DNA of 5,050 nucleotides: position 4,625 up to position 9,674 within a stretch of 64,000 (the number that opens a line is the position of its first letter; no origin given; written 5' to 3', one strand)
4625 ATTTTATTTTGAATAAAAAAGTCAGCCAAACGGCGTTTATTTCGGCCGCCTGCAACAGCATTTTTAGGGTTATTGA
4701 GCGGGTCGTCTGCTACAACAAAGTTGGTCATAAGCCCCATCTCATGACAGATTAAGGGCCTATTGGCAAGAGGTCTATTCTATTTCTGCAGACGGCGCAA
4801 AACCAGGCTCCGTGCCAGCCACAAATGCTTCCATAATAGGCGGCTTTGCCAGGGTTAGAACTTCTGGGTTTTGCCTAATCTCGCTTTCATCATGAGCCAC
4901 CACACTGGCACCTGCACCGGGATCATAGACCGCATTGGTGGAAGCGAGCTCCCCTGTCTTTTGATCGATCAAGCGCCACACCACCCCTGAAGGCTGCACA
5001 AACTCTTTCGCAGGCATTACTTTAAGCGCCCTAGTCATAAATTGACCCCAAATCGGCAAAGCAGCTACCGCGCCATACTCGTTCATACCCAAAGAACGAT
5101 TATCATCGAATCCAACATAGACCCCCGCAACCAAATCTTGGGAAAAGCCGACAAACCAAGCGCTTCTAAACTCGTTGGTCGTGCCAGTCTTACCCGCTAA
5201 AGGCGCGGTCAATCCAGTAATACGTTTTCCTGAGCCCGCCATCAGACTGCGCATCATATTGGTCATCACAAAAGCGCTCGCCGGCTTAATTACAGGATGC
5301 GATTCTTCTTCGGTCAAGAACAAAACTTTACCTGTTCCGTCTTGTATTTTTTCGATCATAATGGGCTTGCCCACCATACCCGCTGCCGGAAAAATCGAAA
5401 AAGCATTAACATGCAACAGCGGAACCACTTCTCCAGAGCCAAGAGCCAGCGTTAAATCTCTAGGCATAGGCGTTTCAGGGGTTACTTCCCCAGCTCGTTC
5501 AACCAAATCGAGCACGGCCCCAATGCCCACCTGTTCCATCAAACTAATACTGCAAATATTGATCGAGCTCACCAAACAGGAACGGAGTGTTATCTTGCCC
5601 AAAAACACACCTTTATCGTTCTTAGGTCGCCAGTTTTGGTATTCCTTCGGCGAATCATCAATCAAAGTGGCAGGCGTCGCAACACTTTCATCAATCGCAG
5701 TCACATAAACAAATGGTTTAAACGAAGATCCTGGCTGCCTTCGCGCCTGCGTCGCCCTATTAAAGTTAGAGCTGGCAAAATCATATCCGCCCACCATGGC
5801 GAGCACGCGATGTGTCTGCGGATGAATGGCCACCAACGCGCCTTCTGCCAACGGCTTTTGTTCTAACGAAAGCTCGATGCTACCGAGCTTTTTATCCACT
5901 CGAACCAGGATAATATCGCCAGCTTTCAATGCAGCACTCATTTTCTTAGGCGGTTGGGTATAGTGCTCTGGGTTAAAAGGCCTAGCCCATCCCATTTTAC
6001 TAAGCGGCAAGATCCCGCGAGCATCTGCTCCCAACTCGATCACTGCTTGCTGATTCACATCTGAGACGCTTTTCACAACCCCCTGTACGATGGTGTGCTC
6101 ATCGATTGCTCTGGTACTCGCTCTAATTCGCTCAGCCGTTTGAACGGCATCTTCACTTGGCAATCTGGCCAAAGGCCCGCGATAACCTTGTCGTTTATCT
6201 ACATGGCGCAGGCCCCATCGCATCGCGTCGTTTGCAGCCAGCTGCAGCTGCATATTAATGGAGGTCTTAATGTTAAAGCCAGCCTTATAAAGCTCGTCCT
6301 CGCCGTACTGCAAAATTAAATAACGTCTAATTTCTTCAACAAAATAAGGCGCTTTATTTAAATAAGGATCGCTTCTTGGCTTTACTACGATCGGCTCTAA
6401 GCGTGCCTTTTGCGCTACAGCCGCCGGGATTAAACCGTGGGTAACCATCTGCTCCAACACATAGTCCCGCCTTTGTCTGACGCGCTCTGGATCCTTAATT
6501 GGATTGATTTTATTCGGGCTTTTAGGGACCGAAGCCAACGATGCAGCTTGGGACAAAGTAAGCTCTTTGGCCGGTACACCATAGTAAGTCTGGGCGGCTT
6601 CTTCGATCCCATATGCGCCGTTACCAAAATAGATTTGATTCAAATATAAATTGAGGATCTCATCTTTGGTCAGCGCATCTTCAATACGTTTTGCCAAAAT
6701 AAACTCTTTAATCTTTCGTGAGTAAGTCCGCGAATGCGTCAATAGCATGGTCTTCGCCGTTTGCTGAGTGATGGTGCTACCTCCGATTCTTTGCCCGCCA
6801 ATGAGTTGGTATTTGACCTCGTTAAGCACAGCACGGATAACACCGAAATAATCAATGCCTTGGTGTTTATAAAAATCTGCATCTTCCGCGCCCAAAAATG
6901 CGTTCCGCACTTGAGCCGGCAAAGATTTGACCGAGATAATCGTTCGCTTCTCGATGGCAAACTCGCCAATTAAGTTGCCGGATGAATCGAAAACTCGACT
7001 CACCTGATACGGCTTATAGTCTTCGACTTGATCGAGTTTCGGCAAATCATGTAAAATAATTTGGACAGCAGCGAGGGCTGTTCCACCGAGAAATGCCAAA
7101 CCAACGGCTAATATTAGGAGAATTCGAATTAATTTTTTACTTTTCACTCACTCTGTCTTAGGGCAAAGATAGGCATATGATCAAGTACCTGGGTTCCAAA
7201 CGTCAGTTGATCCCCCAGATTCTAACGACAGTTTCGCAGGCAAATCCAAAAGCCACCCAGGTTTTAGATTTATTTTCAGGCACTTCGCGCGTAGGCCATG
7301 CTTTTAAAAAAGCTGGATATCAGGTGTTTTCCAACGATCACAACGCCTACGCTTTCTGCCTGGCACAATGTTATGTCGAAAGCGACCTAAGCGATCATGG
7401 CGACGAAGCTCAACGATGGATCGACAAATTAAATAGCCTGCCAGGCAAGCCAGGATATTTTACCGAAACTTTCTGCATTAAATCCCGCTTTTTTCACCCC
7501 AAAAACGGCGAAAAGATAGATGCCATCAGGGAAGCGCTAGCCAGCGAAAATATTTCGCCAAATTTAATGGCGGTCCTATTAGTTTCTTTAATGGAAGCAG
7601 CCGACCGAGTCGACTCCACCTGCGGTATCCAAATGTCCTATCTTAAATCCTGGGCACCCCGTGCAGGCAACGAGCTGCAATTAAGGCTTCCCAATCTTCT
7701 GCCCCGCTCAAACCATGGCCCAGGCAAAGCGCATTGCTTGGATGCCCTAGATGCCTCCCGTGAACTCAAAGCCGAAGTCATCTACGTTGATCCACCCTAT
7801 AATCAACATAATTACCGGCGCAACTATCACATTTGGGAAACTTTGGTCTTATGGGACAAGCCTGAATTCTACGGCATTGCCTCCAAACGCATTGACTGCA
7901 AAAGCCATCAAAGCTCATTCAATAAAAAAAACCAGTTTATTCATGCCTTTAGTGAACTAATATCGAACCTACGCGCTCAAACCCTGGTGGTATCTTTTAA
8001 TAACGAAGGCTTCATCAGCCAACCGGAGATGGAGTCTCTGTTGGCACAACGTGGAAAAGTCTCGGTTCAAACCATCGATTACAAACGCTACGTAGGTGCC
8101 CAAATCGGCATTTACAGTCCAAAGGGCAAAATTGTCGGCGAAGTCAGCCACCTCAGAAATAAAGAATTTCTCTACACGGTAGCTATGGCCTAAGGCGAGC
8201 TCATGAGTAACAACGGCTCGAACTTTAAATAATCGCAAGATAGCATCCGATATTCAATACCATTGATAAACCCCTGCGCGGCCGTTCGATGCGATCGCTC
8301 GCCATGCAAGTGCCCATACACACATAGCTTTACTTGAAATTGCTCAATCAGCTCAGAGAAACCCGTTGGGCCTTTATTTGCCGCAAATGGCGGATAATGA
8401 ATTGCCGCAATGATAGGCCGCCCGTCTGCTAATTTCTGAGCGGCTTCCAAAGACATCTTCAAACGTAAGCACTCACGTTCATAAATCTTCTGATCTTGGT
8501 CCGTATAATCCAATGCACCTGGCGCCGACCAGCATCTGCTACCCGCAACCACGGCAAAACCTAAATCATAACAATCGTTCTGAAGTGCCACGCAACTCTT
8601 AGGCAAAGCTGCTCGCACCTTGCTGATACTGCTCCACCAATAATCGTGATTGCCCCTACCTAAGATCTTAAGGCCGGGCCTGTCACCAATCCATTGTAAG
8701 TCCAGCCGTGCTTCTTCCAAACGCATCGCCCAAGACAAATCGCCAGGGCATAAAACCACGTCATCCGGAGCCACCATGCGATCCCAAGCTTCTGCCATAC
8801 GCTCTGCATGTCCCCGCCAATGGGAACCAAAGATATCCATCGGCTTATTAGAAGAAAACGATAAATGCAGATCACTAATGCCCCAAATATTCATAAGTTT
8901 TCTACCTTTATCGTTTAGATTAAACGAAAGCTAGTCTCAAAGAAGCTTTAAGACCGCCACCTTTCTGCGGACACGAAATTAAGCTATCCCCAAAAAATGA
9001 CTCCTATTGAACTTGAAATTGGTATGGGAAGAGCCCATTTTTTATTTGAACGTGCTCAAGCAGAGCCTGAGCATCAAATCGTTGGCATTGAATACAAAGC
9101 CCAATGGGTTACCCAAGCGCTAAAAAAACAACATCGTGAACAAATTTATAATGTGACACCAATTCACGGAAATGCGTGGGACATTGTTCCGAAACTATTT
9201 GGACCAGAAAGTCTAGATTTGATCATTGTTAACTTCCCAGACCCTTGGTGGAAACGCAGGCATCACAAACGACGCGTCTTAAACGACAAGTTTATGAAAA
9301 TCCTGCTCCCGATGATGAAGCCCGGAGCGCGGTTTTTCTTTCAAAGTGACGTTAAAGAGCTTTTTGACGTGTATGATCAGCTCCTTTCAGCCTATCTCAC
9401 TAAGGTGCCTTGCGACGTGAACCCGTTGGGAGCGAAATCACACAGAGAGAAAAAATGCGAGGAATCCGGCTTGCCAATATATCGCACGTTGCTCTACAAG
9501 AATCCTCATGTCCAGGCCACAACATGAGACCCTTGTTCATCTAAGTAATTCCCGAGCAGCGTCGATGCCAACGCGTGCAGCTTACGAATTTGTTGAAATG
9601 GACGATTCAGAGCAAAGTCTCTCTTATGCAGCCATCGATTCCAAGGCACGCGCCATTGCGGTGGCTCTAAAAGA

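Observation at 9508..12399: Single-polypeptide FAAL-ACP-alpha-oxoamine synthase: candidate self-contained sphingoid base synthase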

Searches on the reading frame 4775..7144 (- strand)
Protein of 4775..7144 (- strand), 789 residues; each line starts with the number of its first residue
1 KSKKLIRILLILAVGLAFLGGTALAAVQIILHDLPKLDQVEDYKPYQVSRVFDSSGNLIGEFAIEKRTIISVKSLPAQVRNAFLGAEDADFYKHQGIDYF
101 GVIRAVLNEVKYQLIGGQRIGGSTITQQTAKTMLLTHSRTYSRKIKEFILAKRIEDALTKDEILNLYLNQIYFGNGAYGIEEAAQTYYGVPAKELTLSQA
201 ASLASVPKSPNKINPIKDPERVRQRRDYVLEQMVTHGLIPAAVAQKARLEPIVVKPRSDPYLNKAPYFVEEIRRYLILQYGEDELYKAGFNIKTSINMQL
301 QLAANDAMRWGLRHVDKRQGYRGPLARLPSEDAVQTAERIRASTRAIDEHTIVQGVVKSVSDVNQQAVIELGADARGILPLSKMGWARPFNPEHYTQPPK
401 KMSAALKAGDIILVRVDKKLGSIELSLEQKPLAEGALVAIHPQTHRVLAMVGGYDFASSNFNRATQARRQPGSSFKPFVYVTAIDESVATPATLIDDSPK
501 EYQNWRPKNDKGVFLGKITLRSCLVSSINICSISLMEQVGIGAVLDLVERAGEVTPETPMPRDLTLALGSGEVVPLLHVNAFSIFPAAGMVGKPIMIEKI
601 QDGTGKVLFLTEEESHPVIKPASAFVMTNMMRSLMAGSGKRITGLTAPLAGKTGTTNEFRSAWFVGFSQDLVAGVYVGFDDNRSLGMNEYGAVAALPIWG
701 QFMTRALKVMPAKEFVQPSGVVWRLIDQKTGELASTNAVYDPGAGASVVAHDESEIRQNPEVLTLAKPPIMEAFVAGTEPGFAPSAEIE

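Call 4: search_protein_families(library=pfam, proteins=[window:4775-7144:-])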
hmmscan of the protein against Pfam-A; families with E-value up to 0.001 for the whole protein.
window:4775-7144:- (789 aa): 3 families
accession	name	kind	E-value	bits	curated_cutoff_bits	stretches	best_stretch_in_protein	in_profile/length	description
PF00912.28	Transgly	-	1.2e-61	207.7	27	1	56-233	2-177/178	Transglycosylase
PF00905.27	Transpeptidase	-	2.3e-24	86.6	22.1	1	435-688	1-283/299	Penicillin binding protein transpeptidase domain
PF17092.11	PCB_OB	-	9.7e-15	55.7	27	1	321-431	1-109/111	Penicillin-binding protein OB-like domain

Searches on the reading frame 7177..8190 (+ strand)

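Call 4: search_protein_families(library=pfam, proteins=[window:7177-8190:+])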
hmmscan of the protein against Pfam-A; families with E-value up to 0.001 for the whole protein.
window:7177-8190:+ (338 aa): 1 family
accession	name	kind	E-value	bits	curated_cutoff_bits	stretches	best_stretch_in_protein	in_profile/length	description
PF02086.21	MethyltransfD12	-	4.1e-36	125.4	22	1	4-264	1-241/253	D12 class N6 adenine-specific DNA methyltransferase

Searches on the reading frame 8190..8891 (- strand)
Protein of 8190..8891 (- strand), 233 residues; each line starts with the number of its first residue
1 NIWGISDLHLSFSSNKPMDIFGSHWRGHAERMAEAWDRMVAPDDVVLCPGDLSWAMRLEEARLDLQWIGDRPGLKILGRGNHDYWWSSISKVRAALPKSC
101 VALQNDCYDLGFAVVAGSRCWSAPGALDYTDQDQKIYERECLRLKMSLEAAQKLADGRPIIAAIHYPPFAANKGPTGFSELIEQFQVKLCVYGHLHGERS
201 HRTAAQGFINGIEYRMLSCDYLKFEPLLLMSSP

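Call 4: search_protein_families(library=pfam, proteins=[window:8190-8891:-])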
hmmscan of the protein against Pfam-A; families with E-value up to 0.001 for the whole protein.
window:8190-8891:- (233 aa): 1 family
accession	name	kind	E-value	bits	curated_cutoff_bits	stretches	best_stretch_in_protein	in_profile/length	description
PF00149.33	Metallophos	-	1.9e-12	48.5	21.5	1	2-197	3-190/191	Calcineurin-like phosphoesterase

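Call 50: search_protein_families(library=ncbifam, proteins=[window:8190-8891:-], max_evalue=0.00001)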
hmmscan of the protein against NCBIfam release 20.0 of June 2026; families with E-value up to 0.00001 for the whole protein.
window:8190-8891:- (233 aa): 0 families

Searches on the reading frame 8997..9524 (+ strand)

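Call 4: search_protein_families(library=pfam, proteins=[window:8997-9524:+])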
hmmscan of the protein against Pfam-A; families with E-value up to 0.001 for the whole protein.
window:8997-9524:+ (176 aa): 4 families
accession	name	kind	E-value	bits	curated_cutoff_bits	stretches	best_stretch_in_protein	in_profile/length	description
PF02390.23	Methyltransf_4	-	4.5e-36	124.3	24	1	3-163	3-172/173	Putative methyltransferase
PF13847.12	Methyltransf_31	-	1.4e-07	31.7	27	1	6-122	8-118/145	Methyltransferase domain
PF13649.12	Methyltransf_25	-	3e-05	25.1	27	1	6-80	2-72/97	Methyltransferase domain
PF08242.18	Methyltransf_12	-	0.00011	23.3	30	1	6-80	1-73/98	Methyltransferase domain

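Call 50: search_protein_families(library=ncbifam, proteins=[window:8997-9524:+], max_evalue=0.00001)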
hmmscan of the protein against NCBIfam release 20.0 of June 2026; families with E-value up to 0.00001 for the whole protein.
window:8997-9524:+ (176 aa): 4 families
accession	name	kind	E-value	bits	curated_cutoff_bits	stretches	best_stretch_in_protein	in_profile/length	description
TIGR00091.1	TIGR00091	equivalog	5.7e-34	117.2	112.65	1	3-166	18-190/194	tRNA (guanosine(46)-N7)-methyltransferase TrmB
NF001080.0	PRK00121.2-2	equivalog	7.5e-21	74.4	132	1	3-133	48-177/224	tRNA (guanosine(46)-N7)-methyltransferase TrmB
NF002421.0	PRK01544.1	equivalog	5.5e-17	61.7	567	1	4-124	350-469/524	bifunctional peptide chain release factor N(5)-glutamine methyltransferase PrmC/tRNA (guanosine(46)-N7)-methyltransferase TrmB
NF010719.0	PRK14121.1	equivalog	5.4e-16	58.6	402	1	4-129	125-248/396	tRNA (guanosine(46)-N7)-methyltransferase TrmB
